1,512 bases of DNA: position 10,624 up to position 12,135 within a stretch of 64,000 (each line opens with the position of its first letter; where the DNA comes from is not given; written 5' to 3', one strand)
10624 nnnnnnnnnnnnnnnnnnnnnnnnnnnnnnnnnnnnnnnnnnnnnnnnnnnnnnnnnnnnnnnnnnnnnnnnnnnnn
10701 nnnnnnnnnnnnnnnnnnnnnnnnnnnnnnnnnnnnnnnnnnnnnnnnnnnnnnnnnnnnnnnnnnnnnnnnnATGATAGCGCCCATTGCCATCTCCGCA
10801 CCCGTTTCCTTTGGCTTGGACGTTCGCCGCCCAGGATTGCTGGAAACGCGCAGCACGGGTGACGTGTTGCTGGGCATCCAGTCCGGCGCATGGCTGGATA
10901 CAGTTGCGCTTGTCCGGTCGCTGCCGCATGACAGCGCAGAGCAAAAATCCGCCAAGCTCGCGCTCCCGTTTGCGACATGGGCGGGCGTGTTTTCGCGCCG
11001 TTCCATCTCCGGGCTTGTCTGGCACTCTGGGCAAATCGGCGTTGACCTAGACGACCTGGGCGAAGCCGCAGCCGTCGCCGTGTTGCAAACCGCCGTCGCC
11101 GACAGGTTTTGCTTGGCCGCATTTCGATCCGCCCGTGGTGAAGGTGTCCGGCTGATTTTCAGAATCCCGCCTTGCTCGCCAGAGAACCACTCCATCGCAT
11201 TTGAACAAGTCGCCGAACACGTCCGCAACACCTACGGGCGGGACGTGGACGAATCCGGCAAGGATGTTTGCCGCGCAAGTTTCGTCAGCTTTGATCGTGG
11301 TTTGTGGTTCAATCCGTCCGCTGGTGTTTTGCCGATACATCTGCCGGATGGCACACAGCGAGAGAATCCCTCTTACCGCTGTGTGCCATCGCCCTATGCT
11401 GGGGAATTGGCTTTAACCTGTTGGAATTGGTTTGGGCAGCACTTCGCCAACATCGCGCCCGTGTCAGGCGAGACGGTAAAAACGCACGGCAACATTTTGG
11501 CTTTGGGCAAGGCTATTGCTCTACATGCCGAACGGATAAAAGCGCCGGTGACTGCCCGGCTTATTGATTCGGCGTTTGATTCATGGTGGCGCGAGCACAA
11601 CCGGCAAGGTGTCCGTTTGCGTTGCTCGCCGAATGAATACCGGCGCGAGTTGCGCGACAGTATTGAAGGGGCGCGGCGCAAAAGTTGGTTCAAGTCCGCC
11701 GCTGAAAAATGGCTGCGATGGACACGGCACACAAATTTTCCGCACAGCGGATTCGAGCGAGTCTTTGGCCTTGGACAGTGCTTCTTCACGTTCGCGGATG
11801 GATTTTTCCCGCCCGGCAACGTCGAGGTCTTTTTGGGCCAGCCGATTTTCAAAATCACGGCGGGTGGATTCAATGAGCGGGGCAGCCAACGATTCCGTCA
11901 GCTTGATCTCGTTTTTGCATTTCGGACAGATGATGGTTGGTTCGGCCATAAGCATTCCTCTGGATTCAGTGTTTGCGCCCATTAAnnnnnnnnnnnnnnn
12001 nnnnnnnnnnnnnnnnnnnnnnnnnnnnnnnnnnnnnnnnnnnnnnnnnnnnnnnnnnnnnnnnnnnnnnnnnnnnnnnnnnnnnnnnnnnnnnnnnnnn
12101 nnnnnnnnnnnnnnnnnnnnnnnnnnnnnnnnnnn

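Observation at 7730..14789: About 7 kb integrase/Xis/primase element in tRNA-Gln, resembling a phage satellite or small mobilizable island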

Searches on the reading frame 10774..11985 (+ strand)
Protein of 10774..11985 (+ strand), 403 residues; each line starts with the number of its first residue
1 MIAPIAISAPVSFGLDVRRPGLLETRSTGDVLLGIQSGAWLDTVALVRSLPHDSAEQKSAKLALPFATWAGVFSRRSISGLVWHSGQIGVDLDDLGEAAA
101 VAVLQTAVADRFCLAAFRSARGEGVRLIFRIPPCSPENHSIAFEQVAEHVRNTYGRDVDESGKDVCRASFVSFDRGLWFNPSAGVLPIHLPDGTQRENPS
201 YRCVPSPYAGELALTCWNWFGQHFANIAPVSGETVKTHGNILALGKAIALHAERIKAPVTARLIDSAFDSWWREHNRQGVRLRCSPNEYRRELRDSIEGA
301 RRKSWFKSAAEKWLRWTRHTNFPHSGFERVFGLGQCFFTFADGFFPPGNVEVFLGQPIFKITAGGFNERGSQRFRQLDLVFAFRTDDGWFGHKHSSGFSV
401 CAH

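Call 7: search_protein_families(library=pfam, proteins=[window:10774-11985:+], max_evalue=0.01)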
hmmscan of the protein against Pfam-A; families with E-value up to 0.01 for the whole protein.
window:10774-11985:+ (403 aa): 1 family
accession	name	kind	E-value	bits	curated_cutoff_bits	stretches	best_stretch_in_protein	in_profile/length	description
PF08800.15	BT4734-like_N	-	3e-17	63.5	22.4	1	61-178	3-133/134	BT4734-like, N-terminal domain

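Call 8: search_protein_families(library=phrogs, proteins=[window:10774-11985:+], max_evalue=0.01)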
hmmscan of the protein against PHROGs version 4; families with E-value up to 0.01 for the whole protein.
window:10774-11985:+ (403 aa): 2 families
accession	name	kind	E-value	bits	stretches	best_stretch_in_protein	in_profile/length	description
phrog_15962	-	DNA, RNA and nucleotide metabolism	3.8e-08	33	1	66-182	94-210/835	DNA primase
phrog_28855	-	unknown function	1.7e-07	31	1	31-186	25-176/804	-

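Call 9: search_protein_families(library=padloc, proteins=[window:10774-11985:+], max_evalue=0.01)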
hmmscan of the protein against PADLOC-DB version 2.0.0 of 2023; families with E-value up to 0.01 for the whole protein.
window:10774-11985:+ (403 aa): 2 families
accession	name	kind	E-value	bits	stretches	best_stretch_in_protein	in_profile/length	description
PDLC01618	PrimPol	-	3.2e-21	73.9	1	61-175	3-118/121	"CAS-I,CAS-II,CAS-III,CAS-IV,CAS-V,CAS-VI; associated"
PDLC03818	RTasVirE-PriCT2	-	7.3e-16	56.5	1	29-189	24-187/320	DRT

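Call 15: search_protein_families(library=ncbifam, proteins=[window:10774-11985:+], max_evalue=0.01)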
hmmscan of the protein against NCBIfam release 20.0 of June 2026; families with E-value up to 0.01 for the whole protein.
window:10774-11985:+ (403 aa): 1 family
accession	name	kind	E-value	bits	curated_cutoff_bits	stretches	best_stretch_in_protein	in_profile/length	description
NF040562.1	PrimPol_Db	equivalog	8.4e-09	35.1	200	1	90-184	84-184/335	CRISPR-associated primase-polymerase type B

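Call 23: find_related_loci(query=window:10774-11745:+, collection=viral_contigs, flank=10000)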
Query window:10774-11745:+ (324 aa) in viral_contigs; peptide patterns used: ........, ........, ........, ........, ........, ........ (x = any residue, [..] = any of these).
16 stretches matched a pattern, but none encodes a relative of the query by tblastn (E <= 1e-3).

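Call 26: find_homologous_proteins(query=window:10774-11985:+, max_evalue=0.00001)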
Query window:10774-11985:+ (403 aa): 144 proteins with E <= 0.00001 among 8000 candidates; the best 120 are listed.
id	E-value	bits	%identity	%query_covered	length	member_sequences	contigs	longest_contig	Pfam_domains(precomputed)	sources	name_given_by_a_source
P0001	5.3e-279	943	100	100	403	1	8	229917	PF08800.16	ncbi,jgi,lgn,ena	jgi:hypothetical protein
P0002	1.3e-189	649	80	90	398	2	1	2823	PF08800.16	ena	-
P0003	1.3e-184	632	77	94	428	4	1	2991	PF08800.16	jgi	jgi:hypothetical protein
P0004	7.9e-182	623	71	98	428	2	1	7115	PF08800.16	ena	-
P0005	1.8e-180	618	75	94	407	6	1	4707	PF08800.16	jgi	jgi:BT4734-like, N-terminal domain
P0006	1.4e-173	596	71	94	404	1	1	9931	PF08800.16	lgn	-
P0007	1.6e-172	592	70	93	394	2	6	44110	PF08800.16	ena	-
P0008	3.6e-172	591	71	94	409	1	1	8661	PF08800.16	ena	-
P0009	8.7e-172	590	71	91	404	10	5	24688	PF08800.16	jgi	-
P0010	2.3e-169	582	69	93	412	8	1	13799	PF08800.16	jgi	jgi:hypothetical protein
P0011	1.8e-168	579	69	94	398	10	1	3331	PF08800.16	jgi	jgi:hypothetical protein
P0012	1.0e-167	576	76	82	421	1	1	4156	PF08800.16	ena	-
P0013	3.2e-166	571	70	94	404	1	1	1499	PF08800.16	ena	-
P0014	2.8e-165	568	73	86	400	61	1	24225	PF08800.16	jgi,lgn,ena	-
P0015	2.6e-163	562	67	94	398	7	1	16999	PF08800.16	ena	-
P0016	3.0e-162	558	73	84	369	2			PF08800.16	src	-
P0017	4.6e-162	558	78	79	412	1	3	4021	PF08800.16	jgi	jgi:hypothetical protein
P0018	1.7e-161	556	72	86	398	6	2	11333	PF08800.16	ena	-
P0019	3.2e-161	555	66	94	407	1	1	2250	PF08800.16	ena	-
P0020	4.4e-161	554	75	80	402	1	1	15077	PF08800.16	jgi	jgi:hypothetical protein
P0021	7.4e-159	547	65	94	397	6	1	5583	PF08800.16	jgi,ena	jgi:hypothetical protein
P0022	6.1e-157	541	64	94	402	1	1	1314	PF08800.16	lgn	-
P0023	8.8e-156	537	71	81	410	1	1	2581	PF08800.16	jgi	jgi:VirE N-terminal domain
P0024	1.3e-155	537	70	86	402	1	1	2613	PF08800.16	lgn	-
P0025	3.7e-155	535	73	79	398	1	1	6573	PF08800.16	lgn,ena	-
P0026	8.6e-155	534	64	93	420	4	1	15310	PF08800.16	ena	-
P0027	1.5e-153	530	63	92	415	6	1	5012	PF08800.16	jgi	jgi:hypothetical protein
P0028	2.4e-153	529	69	86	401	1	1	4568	PF08800.16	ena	-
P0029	1.8e-152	526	64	94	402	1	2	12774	PF08800.16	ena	-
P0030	2.1e-152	526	66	92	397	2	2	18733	PF08800.16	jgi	jgi:hypothetical protein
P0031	5.5e-152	525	64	93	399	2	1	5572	PF08800.16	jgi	-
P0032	5.8e-152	524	64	92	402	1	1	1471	PF08800.16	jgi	jgi:hypothetical protein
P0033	5.8e-152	524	65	96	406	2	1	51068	PF08800.16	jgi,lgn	jgi:hypothetical protein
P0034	7.1e-152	524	74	79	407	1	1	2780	PF08800.16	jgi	jgi:hypothetical protein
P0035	2.0e-151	523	63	92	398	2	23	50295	PF08800.16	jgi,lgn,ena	jgi:hypothetical protein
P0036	8.8e-151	521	70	81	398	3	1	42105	PF08800.16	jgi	-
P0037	3.8e-150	518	70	81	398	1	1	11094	PF08800.16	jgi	jgi:hypothetical protein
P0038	4.0e-150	518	63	94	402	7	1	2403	PF08800.16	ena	-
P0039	1.7e-149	516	68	86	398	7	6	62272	PF08800.16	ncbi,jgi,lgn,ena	-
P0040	2.4e-149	516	70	81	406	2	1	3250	PF08800.16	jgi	jgi:hypothetical protein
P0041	2.6e-149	516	63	94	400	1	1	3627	PF08800.16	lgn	-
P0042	2.7e-149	516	67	85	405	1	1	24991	PF08800.16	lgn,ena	-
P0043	3.7e-148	512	72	81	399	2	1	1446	PF08800.16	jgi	jgi:hypothetical protein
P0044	1.3e-147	510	59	98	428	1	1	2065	PF08800.16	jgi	jgi:hypothetical protein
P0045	1.3e-147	510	62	93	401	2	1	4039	PF08800.16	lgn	-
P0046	3.5e-147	509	64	92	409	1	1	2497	PF08800.16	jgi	-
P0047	5.9e-147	508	63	94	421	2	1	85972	PF08800.16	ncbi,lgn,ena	-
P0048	2.3e-146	506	69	81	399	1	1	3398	PF08800.16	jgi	jgi:VirE N-terminal domain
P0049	2.8e-146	506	62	93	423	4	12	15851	PF08800.16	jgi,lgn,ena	-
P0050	3.9e-145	502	64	88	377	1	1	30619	PF08800.16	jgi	jgi:hypothetical protein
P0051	7.9e-145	501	68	80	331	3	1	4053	PF08800.16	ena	-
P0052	1.0e-144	501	69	80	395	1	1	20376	PF08800.16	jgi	jgi:hypothetical protein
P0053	3.0e-143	496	72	78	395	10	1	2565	PF08800.16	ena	-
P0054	5.0e-143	495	64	89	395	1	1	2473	PF08800.16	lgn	-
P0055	2.2e-142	493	65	84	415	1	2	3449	PF08800.16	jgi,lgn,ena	jgi:hypothetical protein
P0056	3.0e-142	492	72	77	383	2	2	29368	PF08800.16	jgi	-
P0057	2.4e-141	489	61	90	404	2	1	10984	PF08800.16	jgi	-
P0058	6.1e-141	488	65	83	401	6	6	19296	PF08800.16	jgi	jgi:hypothetical protein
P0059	9.0e-140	484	65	86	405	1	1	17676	PF08800.16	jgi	jgi:hypothetical protein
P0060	1.3e-139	484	63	85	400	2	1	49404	PF08800.16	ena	-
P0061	2.3e-139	483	67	81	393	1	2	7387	PF08800.16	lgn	-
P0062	5.0e-139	482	65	80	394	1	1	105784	PF08800.16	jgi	jgi:BT4734-like, N-terminal domain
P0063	6.1e-139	482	61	91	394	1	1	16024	PF08800.16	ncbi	-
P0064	9.9e-138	478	62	92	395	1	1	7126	PF08800.16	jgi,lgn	jgi:hypothetical protein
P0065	6.5e-137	475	58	93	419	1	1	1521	PF08800.16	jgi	jgi:hypothetical protein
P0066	7.7e-137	475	64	84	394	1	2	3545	PF08800.16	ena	-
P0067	1.4e-136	474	62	90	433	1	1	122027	PF08800.16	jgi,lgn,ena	-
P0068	1.4e-136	474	63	88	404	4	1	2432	PF08800.16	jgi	-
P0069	1.6e-136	474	64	89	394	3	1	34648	PF08800.16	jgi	jgi:hypothetical protein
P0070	2.6e-136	473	60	87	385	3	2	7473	PF08800.16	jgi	jgi:hypothetical protein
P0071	1.5e-135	470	62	90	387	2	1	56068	PF08800.16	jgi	jgi:hypothetical protein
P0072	2.4e-135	470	59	93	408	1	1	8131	PF08800.16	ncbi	-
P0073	4.7e-135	469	66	78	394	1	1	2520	PF08800.16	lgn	-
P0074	5.8e-135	468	65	80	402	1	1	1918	PF08800.16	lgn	-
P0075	7.6e-135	468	57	91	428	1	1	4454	PF08800.16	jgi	jgi:VirE N-terminal domain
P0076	1.2e-134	467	60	92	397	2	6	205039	PF08800.16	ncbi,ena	-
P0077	2.8e-134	466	60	89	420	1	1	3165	PF08800.16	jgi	jgi:hypothetical protein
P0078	6.1e-133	462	57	97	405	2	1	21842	PF08800.16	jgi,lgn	-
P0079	1.1e-132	461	65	82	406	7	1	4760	PF08800.16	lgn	-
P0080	1.2e-132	461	63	83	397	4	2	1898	PF08800.16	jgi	jgi:hypothetical protein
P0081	1.3e-132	461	57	91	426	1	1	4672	PF08800.16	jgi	jgi:hypothetical protein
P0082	1.0e-130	454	63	79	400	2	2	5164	PF08800.16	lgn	-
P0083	2.1e-130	453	75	66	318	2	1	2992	PF08800.16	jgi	jgi:hypothetical protein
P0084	8.7e-130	451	62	85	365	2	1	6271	PF08800.16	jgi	jgi:hypothetical protein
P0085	1.5e-129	451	56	91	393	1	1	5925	PF08800.16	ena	-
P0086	1.7e-128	447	57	92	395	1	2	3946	PF08800.16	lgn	-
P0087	3.9e-128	446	58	91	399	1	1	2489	PF08800.16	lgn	-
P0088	9.9e-128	445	58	92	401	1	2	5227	PF08800.16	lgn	-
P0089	3.5e-127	443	59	91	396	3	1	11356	PF08800.16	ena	-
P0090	2.0e-125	437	56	92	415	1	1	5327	PF08800.16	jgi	jgi:hypothetical protein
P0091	6.1e-123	429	56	91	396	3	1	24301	PF08800.16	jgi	jgi:hypothetical protein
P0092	7.1e-122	425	60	83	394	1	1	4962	PF08800.16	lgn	-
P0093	6.9e-121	422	62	78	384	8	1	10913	PF08800.16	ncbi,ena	-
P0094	1.2e-120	421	77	63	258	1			PF08800.16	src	-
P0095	2.3e-120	420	58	86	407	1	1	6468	PF08800.16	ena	-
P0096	2.7e-120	420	57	84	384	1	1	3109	PF08800.16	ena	-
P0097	2.8e-120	420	63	76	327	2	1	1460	PF08800.16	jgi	jgi:hypothetical protein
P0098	1.8e-117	411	57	86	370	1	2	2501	PF08800.16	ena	-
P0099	1.3e-116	408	56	86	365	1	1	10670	PF08800.16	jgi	jgi:hypothetical protein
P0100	3.7e-115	403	58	77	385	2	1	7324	PF08800.16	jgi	jgi:hypothetical protein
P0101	1.5e-113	398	60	79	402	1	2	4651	PF08800.16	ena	-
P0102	2.8e-113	397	54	84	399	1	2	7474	PF08800.16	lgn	-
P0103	7.7e-113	396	55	86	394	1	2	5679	PF08800.16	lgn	-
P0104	1.8e-112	394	69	67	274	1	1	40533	PF08800.16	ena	-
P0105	6.7e-112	392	60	76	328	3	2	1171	PF08800.16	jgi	jgi:hypothetical protein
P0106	1.1e-111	392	60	81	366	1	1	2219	PF08800.16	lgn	-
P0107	2.6e-111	391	51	94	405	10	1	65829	PF08800.16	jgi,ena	jgi:hypothetical protein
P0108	1.5e-109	385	51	92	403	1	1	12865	PF08800.16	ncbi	ncbi:MAG: BT4734/BF3469 family protein [Verrucomicrobiota bacterium]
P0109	1.6e-104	368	54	81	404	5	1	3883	PF08800.16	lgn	-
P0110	5.1e-104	367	54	82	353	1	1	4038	PF08800.16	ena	-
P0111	1.6e-102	362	66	64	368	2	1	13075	PF08800.16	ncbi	ncbi:MAG: BT4734/BF3469 family protein [Verrucomicrobiota bacterium]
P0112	1.4e-101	359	47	92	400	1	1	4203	PF08800.16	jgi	jgi:hypothetical protein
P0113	1.2e-100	355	69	59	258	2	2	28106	PF08800.16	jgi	jgi:hypothetical protein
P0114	4.0e-99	350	59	66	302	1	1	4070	PF08800.16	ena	-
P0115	2.0e-98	348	47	93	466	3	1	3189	PF08800.16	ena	-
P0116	3.3e-96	341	51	81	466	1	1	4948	PF08800.16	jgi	jgi:hypothetical protein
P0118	2.8e-93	331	46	93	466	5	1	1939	PF08800.16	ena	-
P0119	1.0e-92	329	49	81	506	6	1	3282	PF08800.16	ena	-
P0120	1.6e-91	325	69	53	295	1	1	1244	PF08800.16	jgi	-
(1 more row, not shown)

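Call 28: find_encoding_contigs(protein=P0001, flank=10000, max_places=8)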
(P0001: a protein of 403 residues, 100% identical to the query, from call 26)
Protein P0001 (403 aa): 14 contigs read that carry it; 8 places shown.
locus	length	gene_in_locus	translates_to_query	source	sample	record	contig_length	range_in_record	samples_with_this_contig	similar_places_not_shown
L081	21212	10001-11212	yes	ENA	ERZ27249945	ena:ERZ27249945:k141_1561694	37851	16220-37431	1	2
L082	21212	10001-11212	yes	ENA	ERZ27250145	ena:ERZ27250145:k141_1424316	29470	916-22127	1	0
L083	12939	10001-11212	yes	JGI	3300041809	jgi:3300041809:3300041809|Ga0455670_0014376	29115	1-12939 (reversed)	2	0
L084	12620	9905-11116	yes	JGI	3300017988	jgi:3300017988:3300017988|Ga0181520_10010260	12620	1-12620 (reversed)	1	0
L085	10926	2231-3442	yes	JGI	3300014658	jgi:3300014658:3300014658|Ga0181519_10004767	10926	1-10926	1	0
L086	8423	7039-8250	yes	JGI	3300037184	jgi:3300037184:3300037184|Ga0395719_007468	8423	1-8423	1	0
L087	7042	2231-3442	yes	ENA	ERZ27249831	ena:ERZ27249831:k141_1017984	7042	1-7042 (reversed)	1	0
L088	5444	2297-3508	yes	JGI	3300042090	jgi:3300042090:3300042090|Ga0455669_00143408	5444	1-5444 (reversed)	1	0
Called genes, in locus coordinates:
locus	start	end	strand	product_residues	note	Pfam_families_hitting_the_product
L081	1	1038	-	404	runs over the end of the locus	PF00291:PALP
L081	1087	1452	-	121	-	-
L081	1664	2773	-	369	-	PF12826:HHH_2 (weak), PF14520:HHH_5 (weak), PF02481:DNA_processg_A, PF18306:LDcluster4 (faint), PF01978:TrmB (faint), PF17782:WHD_DprA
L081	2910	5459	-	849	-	PF00270:DEAD, PF04851:ResIII, PF22527:DEXQc_Suv3, PF12029:DUF3516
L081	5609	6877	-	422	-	PF04055:Radical_SAM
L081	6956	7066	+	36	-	-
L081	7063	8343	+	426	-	PF00589:Phage_integrase (weak)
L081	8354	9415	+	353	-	-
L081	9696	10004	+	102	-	-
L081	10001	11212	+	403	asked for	PF08800:BT4734-like_N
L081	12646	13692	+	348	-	PF13310:Virulence_RhuM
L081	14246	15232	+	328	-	-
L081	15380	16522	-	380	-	PF02706:Wzz (weak)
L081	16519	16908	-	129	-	PF03551:PadR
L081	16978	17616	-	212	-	PF02581:TMP-TENI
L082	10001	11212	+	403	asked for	PF08800:BT4734-like_N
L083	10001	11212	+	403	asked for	PF08800:BT4734-like_N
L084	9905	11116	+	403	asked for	PF08800:BT4734-like_N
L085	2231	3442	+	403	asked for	PF08800:BT4734-like_N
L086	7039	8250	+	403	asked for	PF08800:BT4734-like_N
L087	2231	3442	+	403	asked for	PF08800:BT4734-like_N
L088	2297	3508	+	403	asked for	PF08800:BT4734-like_N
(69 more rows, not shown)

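Call 33: find_related_loci(query=A1, collection=metagenome_contigs, flank=10000)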
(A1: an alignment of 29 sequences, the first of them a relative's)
Query A1 (398 aa) in metagenome_contigs; peptide patterns used: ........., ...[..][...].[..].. (x = any residue, [..] = any of these).
245 stretches matched a pattern; 65 encode a relative of the query (tblastn E <= 1e-3); 65 distinct loci.
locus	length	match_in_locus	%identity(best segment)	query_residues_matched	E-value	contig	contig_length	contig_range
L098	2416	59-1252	100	1-398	0e+0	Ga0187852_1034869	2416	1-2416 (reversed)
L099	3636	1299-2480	84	5-398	0e+0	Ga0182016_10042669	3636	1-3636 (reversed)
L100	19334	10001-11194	80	1-398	0e+0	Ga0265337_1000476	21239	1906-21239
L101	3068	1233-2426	80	1-398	0e+0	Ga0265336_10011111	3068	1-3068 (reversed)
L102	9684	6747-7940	80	1-398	0e+0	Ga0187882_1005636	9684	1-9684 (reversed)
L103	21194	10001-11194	80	1-398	0e+0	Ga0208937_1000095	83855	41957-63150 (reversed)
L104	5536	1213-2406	80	1-398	0e+0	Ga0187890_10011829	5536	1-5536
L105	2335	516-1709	80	1-398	0e+0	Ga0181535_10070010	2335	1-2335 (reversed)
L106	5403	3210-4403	79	1-398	0e+0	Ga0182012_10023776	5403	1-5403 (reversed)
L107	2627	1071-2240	81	9-398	0e+0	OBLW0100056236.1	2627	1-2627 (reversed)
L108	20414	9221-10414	77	1-398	0e+0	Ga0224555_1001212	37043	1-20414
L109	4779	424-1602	79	6-398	0e+0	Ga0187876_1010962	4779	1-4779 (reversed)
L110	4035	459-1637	79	6-398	0e+0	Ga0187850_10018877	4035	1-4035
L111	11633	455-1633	79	6-398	0e+0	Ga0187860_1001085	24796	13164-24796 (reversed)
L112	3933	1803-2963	75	1-398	0e+0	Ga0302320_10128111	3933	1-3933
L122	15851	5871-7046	70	6-397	2e-180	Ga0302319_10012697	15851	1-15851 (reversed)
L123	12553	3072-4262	71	1-396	3e-177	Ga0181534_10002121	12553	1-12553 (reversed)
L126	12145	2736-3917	66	4-396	5e-175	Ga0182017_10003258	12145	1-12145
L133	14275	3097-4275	65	6-397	6e-166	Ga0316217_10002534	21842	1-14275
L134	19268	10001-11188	65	4-398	9e-165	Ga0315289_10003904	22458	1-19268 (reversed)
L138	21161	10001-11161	67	11-396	4e-171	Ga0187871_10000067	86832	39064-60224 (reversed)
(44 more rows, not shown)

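Call 45: search_protein_families(library=pfam, proteins=[L122:7197-7619:+, L122:7595-9019:+, L122:9047-10249:+, L122:10182-11042:+, L126:4505-4942:+, L126:4926-6344:+, L126:8631-9860:+, L126:6856-7803:-, L108:10856-13360:+], max_evalue=0.01)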
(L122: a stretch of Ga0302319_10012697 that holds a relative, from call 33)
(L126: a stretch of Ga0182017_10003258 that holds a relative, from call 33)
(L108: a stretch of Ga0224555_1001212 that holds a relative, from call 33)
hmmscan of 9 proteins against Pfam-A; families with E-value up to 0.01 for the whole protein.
L122:7197-7619:+ (140 aa): 1 family
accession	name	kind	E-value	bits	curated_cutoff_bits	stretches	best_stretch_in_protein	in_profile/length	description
PF18932.5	DUF5681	-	3.3e-16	60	27.5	1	28-93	3-76/77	Family of unknown function (DUF5681)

L122:7595-9019:+ (474 aa): 0 families

L122:9047-10249:+ (400 aa): 4 families
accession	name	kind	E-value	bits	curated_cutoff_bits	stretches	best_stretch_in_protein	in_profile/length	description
PF13717.11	Zn_ribbon_4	-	7.6e-05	23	30.3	1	144-161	17-34/36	zinc-ribbon domain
PF10123.14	Mu-like_Pro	-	0.0034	17.4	25.2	1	320-353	75-108/330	Mu-like prophage I protein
PF23547.1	Zn_ribbon_FGT1_1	-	0.0039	17.2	27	0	152-181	2-27/35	FORGETTER1 first zinc ribbon domain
PF01485.27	IBR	-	0.0076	16.7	24.3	0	143-183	9-50/65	IBR domain, a half RING-finger domain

L122:10182-11042:+ (286 aa): 0 families

L126:4505-4942:+ (145 aa): 0 families

L126:4926-6344:+ (472 aa): 2 families
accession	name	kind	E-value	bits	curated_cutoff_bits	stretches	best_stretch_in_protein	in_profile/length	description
PF03237.21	Terminase_6N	-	4.8e-22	79.1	22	1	27-275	2-215/215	Terminase large subunit, T4likevirus-type, N-terminal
PF17289.8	Terminase_6C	-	8.3e-21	75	22.6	1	289-437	2-153/155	Terminase RNaseH-like domain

L126:8631-9860:+ (409 aa): 11 families
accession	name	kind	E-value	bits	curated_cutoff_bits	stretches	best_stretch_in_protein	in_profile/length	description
PF12796.13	Ank_2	-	6.5e-90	296.3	27.3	6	100-192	1-89/90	Ankyrin repeats (3 copies)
PF00023.36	Ank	-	5.3e-69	224.6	21.1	8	130-161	2-33/33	Ankyrin repeat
PF13637.12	Ank_4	-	7e-53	175.9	22.7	8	102-150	4-50/50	Ankyrin repeats (many copies)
PF13606.12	Ank_3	-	7.7e-50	160.8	22.3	4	130-158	2-30/30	Ankyrin repeat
PF13857.12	Ank_5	-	2.4e-43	146.1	27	5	223-277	1-56/56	Ankyrin repeats (many copies)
PF24521.3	Ank_KRIT1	-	1.8e-11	44.4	80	2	134-220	22-104/149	KRIT1 ankyrin-repeats domain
PF23745.1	ANK_LRRK2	-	3.1e-10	40.4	27.5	1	165-258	33-114/130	LRRK2 ANK repeat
PF03720.21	UDPG_MGDP_dh_C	-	0.0011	19.8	30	0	251-306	21-73/103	UDP-glucose/GDP-mannose dehydrogenase family, UDP binding domain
PF06128.16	Shigella_OspC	-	0.0016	18.7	25.6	0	158-232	220-290/292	Shigella flexneri OspC protein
PF25167.1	DUF7829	-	0.0044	16.9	28.6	0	224-296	8-88/224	Domain of unknown function (DUF7829)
PF23881.1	DUF7234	-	0.006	17.1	24.4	0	143-179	27-63/80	Family of unknown function (DUF7234)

L126:6856-7803:- (315 aa): 1 family
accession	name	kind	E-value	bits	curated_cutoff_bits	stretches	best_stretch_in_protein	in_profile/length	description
PF14237.11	GYF_2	-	3.4e-07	30.4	25.8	1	91-139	2-49/50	GYF domain 2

L108:10856-13360:+ (834 aa): 2 families
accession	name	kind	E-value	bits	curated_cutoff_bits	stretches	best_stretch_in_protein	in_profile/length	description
PF13927.12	Ig_3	-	3.2e-12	47.2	30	1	422-461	2-41/78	Immunoglobulin domain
PF07679.22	I-set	-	3e-10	40.5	23.7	0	588-627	1-39/90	Immunoglobulin I-set domain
